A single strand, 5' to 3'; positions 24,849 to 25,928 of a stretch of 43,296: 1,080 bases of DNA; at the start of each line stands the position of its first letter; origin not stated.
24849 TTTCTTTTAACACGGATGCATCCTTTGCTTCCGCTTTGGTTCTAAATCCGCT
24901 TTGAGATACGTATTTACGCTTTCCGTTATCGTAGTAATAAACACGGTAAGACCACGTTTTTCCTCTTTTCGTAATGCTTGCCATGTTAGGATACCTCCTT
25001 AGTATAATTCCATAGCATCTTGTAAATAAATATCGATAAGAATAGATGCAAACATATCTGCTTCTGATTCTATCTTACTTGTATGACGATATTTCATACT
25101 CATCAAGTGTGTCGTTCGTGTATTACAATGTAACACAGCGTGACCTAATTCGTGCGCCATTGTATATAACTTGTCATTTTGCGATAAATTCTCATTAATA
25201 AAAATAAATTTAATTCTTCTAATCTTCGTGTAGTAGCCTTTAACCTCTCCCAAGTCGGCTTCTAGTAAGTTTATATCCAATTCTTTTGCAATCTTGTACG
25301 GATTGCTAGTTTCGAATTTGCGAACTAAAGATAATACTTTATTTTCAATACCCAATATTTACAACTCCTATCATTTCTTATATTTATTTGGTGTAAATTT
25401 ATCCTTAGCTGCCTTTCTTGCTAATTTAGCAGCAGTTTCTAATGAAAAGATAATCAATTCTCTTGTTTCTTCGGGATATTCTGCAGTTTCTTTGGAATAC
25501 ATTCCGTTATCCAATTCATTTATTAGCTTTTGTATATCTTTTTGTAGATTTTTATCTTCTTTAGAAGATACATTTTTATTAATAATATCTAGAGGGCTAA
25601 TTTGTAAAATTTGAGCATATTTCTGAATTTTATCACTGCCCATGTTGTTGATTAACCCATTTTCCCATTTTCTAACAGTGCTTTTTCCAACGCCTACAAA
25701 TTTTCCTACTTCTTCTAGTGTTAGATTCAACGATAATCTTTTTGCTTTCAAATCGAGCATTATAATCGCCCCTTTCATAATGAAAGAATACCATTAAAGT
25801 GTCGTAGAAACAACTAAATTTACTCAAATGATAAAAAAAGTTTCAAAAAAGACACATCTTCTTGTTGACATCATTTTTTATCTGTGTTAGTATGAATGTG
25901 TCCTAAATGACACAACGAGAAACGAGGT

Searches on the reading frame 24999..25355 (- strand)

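Call 92: search_protein_families(library=pfam, proteins=[window:24999-25355:-], max_evalue=0.001)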
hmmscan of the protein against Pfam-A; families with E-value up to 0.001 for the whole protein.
window:24999-25355:- (118 aa): 3 families
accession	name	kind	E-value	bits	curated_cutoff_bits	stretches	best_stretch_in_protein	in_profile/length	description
PF06114.19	Peptidase_M78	-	5.6e-15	55.7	22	1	23-106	1-85/123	IrrE N-terminal-like domain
PF20573.4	DUF6782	-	6.2e-05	22.8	27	1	31-101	61-130/241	Putative metallopeptidase family (DUF6782)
PF13058.12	DUF3920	-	0.00094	19.8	27.3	0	35-111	51-123/126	Protein of unknown function (DUF3920)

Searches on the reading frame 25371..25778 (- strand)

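Call 92: search_protein_families(library=pfam, proteins=[window:25371-25778:-], max_evalue=0.001)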
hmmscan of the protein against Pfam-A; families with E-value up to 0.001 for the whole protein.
window:25371-25778:- (135 aa): 2 families
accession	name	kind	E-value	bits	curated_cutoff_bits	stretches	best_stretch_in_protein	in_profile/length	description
PF01381.28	HTH_3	-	3.1e-12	46.8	23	1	10-64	1-54/55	Helix-turn-helix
PF13560.12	HTH_31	-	0.00011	22.9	27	1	11-60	7-56/64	Helix-turn-helix domain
